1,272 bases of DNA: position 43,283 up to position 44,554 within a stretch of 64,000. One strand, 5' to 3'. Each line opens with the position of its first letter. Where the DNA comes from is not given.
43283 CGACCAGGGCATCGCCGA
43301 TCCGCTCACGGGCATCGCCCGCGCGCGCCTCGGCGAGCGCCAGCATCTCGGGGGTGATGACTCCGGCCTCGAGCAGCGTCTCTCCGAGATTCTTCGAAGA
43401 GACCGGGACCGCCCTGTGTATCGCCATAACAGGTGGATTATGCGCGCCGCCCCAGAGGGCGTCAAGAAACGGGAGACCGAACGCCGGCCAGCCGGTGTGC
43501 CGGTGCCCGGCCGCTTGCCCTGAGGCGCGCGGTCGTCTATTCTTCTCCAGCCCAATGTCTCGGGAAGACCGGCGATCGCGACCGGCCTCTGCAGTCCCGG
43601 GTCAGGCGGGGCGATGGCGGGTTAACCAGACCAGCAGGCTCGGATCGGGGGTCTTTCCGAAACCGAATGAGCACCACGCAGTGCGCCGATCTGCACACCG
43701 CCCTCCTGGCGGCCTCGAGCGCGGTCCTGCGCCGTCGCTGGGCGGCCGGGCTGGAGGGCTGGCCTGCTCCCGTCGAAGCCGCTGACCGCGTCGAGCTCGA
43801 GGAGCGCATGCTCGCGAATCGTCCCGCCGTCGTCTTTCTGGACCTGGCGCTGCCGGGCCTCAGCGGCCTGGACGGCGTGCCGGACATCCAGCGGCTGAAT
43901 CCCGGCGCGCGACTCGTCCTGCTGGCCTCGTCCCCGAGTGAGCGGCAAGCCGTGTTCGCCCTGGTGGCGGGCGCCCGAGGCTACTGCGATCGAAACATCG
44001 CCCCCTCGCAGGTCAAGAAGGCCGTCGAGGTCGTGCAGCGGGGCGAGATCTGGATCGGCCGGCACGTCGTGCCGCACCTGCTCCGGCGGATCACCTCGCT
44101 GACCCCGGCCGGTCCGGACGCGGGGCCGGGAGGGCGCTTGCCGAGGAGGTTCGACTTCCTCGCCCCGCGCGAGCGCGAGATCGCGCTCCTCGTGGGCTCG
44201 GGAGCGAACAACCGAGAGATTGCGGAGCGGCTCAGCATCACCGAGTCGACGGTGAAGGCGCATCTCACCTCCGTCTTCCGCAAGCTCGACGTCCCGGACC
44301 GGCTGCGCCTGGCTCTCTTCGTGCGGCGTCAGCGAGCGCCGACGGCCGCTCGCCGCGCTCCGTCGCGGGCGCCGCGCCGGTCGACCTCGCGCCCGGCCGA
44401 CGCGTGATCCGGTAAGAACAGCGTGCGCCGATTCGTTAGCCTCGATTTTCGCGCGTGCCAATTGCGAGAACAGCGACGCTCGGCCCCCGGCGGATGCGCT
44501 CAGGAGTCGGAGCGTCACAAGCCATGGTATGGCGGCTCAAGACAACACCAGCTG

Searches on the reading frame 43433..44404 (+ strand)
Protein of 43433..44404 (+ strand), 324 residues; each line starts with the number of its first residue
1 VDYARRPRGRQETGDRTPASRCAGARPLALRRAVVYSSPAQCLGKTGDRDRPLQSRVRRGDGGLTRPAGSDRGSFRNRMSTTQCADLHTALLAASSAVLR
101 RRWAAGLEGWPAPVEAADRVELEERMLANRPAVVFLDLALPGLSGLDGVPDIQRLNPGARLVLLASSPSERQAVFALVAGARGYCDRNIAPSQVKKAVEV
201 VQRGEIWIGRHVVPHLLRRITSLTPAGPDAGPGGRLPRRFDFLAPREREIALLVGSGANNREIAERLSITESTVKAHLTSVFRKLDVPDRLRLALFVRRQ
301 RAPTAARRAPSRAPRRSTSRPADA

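Call 8: search_protein_families(library=pfam, proteins=[window:43433-44404:+])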
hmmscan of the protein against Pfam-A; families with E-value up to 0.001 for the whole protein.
window:43433-44404:+ (324 aa): 4 families
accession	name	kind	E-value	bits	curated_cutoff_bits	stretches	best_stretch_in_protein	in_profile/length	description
PF00196.25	GerE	-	5.5e-14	52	23.5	1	243-296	3-56/57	Bacterial regulatory proteins, luxR family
PF00072.30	Response_reg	-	6.5e-09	36.4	30.2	1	115-198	27-110/111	Response regulator receiver domain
PF08281.18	Sigma70_r4_2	-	4.7e-05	23.4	25.7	1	243-279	11-48/54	Sigma-70, region 4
PF04545.22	Sigma70_r4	-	0.00018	21.4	24.1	1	243-285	5-48/50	Sigma-70, region 4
